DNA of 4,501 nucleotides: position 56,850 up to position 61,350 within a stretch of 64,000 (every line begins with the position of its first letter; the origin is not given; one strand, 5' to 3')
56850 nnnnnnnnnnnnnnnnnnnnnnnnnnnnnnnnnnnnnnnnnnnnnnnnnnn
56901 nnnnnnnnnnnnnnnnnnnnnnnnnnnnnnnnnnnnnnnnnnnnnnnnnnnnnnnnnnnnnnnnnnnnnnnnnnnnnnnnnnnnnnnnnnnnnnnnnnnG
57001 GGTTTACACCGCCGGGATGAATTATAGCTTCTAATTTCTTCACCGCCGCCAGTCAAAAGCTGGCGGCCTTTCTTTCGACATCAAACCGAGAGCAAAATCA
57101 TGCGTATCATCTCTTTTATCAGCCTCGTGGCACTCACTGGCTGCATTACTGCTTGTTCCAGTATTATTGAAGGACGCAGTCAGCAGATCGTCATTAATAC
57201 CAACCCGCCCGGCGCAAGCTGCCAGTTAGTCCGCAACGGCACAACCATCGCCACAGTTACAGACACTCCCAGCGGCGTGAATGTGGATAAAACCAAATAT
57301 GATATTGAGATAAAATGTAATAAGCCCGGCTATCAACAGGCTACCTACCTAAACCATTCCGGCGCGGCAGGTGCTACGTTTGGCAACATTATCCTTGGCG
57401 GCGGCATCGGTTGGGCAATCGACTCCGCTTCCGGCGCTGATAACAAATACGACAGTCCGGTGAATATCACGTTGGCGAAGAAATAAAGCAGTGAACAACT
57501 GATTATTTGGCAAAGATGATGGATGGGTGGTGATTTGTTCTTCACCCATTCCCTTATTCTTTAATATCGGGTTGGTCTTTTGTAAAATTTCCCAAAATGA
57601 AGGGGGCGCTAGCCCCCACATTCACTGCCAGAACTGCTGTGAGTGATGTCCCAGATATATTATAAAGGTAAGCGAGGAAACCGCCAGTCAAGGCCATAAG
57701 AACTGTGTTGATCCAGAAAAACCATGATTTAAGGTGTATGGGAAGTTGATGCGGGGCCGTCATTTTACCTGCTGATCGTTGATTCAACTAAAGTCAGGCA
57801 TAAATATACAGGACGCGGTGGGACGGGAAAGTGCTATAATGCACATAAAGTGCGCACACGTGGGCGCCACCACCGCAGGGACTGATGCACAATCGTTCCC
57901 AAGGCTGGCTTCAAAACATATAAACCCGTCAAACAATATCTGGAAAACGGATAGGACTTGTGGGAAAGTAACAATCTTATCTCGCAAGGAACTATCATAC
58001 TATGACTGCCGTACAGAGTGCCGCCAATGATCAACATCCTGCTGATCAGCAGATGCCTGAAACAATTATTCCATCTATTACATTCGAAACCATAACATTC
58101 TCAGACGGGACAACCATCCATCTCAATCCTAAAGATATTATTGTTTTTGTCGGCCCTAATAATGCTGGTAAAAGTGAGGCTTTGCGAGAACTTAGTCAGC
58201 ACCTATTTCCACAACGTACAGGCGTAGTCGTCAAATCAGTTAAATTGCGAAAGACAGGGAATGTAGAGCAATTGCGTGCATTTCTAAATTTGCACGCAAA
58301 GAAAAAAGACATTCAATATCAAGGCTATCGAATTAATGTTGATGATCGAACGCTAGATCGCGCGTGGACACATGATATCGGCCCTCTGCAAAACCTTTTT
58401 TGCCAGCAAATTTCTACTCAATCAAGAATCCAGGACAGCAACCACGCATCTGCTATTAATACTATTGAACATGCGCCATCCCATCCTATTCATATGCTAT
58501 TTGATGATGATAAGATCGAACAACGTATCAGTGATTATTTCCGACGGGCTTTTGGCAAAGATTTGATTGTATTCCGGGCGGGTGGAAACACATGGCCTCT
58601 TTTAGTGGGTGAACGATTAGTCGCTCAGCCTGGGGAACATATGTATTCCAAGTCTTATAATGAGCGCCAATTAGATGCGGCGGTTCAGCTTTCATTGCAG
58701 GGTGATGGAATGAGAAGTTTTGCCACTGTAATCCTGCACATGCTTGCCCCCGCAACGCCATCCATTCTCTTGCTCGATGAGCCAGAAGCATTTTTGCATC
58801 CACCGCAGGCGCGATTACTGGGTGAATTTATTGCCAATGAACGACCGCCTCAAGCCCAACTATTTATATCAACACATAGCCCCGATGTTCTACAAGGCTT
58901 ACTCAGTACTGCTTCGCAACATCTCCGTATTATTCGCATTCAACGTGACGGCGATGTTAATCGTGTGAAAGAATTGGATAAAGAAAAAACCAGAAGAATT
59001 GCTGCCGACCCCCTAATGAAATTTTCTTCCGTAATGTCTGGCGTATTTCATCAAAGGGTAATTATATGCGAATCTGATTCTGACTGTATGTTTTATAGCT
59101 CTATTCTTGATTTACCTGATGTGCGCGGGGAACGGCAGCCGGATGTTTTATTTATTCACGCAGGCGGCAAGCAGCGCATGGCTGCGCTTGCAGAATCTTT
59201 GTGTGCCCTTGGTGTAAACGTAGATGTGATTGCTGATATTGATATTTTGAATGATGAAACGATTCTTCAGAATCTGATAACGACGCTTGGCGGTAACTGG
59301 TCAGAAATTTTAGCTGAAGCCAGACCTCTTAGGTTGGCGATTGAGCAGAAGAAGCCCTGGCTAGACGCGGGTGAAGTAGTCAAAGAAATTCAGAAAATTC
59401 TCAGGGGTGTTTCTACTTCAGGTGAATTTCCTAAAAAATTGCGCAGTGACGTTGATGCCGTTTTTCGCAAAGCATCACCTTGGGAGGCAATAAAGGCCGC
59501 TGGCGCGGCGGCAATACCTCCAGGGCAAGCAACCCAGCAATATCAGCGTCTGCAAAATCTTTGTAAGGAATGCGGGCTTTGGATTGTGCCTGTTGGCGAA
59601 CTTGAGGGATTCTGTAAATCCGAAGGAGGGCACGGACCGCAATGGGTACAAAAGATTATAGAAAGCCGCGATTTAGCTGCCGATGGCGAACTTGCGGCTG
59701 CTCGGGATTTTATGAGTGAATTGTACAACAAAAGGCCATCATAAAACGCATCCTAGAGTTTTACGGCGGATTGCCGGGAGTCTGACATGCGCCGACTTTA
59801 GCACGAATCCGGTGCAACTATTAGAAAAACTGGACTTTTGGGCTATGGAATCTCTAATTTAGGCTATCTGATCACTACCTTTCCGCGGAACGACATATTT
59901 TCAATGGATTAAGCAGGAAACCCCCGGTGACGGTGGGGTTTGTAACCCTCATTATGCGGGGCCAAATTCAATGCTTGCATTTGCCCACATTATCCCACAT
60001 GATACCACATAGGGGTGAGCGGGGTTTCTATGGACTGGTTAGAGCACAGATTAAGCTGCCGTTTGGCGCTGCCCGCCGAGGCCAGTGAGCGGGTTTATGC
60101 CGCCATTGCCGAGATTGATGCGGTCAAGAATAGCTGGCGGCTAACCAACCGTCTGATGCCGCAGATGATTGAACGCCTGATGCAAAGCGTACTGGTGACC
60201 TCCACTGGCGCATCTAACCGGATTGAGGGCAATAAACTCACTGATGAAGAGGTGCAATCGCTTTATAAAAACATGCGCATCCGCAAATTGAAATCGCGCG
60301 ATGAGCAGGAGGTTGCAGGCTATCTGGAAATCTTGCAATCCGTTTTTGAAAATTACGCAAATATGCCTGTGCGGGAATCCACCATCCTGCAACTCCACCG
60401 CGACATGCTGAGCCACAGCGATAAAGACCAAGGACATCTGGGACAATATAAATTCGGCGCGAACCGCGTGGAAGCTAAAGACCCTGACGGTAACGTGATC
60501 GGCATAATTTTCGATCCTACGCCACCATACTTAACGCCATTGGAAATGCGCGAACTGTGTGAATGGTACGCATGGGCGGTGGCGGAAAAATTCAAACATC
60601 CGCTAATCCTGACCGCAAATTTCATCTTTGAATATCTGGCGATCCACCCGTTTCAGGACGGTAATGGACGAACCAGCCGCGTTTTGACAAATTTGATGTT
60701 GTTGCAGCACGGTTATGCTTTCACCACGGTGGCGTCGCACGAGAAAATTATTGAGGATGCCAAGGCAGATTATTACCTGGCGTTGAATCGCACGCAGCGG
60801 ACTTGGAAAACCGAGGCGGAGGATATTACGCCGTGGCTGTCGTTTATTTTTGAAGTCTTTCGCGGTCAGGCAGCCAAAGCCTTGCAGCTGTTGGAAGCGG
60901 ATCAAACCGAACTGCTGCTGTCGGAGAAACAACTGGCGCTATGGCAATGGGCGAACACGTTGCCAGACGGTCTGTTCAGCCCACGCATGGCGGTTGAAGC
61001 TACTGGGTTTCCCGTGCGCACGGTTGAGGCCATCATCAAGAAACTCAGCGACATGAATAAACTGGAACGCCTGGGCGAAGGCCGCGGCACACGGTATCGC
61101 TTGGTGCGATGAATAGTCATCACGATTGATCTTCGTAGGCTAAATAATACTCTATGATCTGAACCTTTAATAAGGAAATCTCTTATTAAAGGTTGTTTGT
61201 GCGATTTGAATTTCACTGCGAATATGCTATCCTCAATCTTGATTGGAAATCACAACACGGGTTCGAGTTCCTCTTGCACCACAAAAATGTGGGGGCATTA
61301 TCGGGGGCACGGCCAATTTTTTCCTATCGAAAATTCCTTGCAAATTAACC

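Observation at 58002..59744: Stand-alone OLD-like ABC-ATPase/TOPRIM (DUF4435-like) protein without a helicase partner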

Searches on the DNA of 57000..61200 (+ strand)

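Call 7: search_dna_similar(query=window:57000-61200:+, collection=plasmids, mode=near, max_rows=15)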
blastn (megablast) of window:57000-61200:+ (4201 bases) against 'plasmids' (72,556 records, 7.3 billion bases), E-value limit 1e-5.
No match.

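Call 8: search_dna_similar(query=window:57000-61200:+, collection=ecoli_genomes, mode=near, max_rows=15)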
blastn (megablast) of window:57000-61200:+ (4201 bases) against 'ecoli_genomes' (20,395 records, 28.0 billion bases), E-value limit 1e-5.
No match.

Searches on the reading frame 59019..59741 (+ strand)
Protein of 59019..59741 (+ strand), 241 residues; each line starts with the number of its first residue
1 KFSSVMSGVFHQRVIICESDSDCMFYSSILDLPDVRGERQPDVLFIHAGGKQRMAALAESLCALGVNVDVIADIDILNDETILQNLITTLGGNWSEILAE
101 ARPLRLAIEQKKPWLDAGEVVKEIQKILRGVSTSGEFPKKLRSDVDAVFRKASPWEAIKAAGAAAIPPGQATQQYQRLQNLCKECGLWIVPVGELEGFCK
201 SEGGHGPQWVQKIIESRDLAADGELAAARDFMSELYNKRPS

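Call 83: search_solved_structures(query=A3, max_evalue=1, show_alignments=2)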
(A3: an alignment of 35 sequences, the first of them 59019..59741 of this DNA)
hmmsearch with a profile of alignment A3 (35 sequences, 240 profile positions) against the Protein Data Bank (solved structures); distinct sequences matched with E-value up to 1: 11.
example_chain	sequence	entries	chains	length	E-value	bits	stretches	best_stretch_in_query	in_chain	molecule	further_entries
1a0d_A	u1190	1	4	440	0.079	15.9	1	50-108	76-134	XYLOSE ISOMERASE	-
7aor_u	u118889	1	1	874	0.15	15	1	64-212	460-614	mS35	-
4m7o_A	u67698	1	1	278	0.18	14.7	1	36-158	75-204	Iron-binding protein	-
8adn_F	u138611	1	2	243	0.19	14.6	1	93-198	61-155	Proteasome subunit alpha type-7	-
5apt_A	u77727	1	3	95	0.41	13.5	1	81-137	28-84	GENERAL CONTROL PROTEIN GCN4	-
6lk5_A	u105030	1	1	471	0.41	13.5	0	111-174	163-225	Mixed lineage kinase domain-like protein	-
9hnh_A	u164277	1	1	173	0.45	13.4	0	101-151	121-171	Chains: A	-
4l7v_A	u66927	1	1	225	0.75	12.7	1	164-215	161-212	Protein-L-isoaspartate O-methyltransferase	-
8wmt_A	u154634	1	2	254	0.81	12.6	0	88-157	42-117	cis-epoxysuccinic hydrolase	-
9s61_A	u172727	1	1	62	0.91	12.4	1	194-229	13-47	DBL8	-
8qaf_A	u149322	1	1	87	0.91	12.4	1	86-149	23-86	sc-apCC-8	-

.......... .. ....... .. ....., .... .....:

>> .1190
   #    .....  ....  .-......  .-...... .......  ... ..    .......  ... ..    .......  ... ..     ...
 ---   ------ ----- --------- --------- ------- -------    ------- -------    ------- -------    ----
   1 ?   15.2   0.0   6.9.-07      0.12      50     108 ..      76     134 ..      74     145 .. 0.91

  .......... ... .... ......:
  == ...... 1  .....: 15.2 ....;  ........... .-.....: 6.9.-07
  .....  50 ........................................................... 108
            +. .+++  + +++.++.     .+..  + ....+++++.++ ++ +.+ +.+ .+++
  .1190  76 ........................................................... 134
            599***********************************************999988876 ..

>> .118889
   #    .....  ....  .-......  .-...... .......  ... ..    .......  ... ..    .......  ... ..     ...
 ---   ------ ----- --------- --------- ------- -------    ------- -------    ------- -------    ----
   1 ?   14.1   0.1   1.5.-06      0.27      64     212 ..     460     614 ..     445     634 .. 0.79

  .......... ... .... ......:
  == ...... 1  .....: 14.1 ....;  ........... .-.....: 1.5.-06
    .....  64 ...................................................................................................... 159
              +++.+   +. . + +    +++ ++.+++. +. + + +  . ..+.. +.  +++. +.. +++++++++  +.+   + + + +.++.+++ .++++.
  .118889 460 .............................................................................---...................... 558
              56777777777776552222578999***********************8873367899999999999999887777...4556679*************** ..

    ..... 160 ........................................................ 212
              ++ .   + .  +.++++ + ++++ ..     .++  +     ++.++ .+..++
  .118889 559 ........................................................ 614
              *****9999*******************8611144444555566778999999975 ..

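Call 84: search_protein_families(library=pfam, alignment_id=A3, max_evalue=0.01)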
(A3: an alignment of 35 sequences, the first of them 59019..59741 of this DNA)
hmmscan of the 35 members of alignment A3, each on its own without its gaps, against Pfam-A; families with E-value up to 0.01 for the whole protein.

A. member 1, window:59019-59741:+ (241 aa): 1 family
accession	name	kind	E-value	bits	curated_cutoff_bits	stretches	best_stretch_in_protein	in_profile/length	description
PF20469.4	OLD-like_TOPRIM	-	2.7e-05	25.1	23.2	1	10-75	2-67/67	Overcoming lysogenization defect protein-like, TOPRIM domain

B. families by the number of members that match (of 35 scanned): 2 families
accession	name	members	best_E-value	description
PF20469.4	OLD-like_TOPRIM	35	5.4e-11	Overcoming lysogenization defect protein-like, TOPRIM domain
PF11536.14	DUF3226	1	0.0025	Protein of unknown function (DUF3226)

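Call 89: predict_structure(alignment_id=A3)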
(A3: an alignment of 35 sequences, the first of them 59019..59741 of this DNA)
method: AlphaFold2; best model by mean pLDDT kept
length: 241 residues; sequences in the alignment: 35
mean_pLDDT: 90.2   pTM: 0.85
mean pLDDT of the five models: 90.2, 89.1, 88.9, 88.0, 87.9
residues with pLDDT >= 90: 183; 70-90: 44; 50-70: 6; < 50: 8
segments of 3 or more residues with pLDDT < 50: 1-8
pLDDT, mean of each block of 10 residues (from residue 1): 41 91 96 85 90 93 93 95 97 98 95 83 92 87 91 91 95 97 97 91 90 94 96 90 60
secondary structure, 60 per line:
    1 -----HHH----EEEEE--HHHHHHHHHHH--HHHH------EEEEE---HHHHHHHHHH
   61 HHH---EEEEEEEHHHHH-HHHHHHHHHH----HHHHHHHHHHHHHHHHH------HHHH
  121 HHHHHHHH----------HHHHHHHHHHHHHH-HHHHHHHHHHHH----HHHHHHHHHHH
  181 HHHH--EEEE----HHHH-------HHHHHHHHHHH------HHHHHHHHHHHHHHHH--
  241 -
elements in order: E13-17 H20-30 H33-36 E43-47 H51-63 E67-73 H74-78 H80-89 H94-110 H117-128 H139-152 H154-165 H170-184 E187-190 H195-198 H206-216 H223-238

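Call 91: fold_search(model_id=the predicted structure, library=pdb)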
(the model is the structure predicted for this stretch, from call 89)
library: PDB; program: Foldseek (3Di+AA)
matches with E <= 10: 642; with E <= 0.001: 2
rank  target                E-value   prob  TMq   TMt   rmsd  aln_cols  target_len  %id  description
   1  6njv                  2.5e-04  1.00  0.38  0.43  12.5       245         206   13  C-terminal region of the Xanthomonas campestris pv. campestris OLD protein phased with iodine (released 2019-08-07)
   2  6njx                  5.0e-04  1.00  0.36  0.42  12.9       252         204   13  C-terminal region of the Xanthomonas campestris pv. campestris OLD protein phased with mercury (released 2019-08-07)
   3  6nk8_B                1.5e-03  1.00  0.37  0.43  13.7       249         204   16  C-terminal region of the Burkholderia pseudomallei OLD protein (released 2019-08-07)
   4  6njw                  1.9e-03  1.00  0.35  0.40  13.0       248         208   12  C-terminal region of the Xanthomonas campestris pv. campestris OLD protein phased with platinum (released 2019-08-07)
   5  6nk8_A                2.7e-03  1.00  0.35  0.41  13.2       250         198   13  C-terminal region of the Burkholderia pseudomallei OLD protein (released 2019-08-07)
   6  6p74                  1.2e-02  1.00  0.40  0.21   7.5       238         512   11  OLD nuclease from Thermus Scotoductus (released 2020-01-29)
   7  8j2x                  1.1e-01  0.57  0.30  0.23  19.9       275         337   12  Saccharothrix syringae photocobilins protein, light state (released 2024-04-10)
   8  9otl_C                1.1e-01  0.18  0.19  0.15  20.1       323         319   10  Crystal Structure of Salmonella FraB Deglycase, Crystal Form 1 (released 2025-08-06)
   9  9u8q_A                2.0e-01  0.41  0.21  0.28  11.2       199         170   10  Crystal structure of thiamine pyrophosphate (TPP)-dependent alpha-imino acid decarboxylase (AzcB and AzcC) from Strept (released 2026-04-01)
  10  1v93                  2.1e-01  0.16  0.20  0.17  19.2       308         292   13  5,10-Methylenetetrahydrofolate Reductase from Thermus thermophilus HB8 (released 2004-02-03)
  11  9gha_W                2.3e-01  0.23  0.23  0.11  15.3       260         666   11  Fusidic acid-locked Escherichia coli 70S ribosome with Staphylococcus aureus EF-G and a tRNA in pe/E chimeric state (C (released 2025-03-26)
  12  9u8q_E                2.5e-01  0.38  0.21  0.28  11.2       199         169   10  Crystal structure of thiamine pyrophosphate (TPP)-dependent alpha-imino acid decarboxylase (AzcB and AzcC) from Strept (released 2026-04-01)
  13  9u8q_D                3.5e-01  0.30  0.22  0.29  11.2       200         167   11  Crystal structure of thiamine pyrophosphate (TPP)-dependent alpha-imino acid decarboxylase (AzcB and AzcC) from Strept (released 2026-04-01)
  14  9ghc_W                3.6e-01  0.23  0.23  0.11  15.1       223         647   13  Pre-release fusidic acid-locked Escherichia coli 70S ribosome with Staphylococus aureus EF-G and FusB (FusB-EF-G-70S) (released 2025-03-26)
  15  3lft_A                3.8e-01  0.16  0.23  0.20  19.0       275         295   12  The Crystal Structure of the ABC domain in complex with L-Trp from Streptococcus pneumonia to 1.35A (released 2010-02-02)
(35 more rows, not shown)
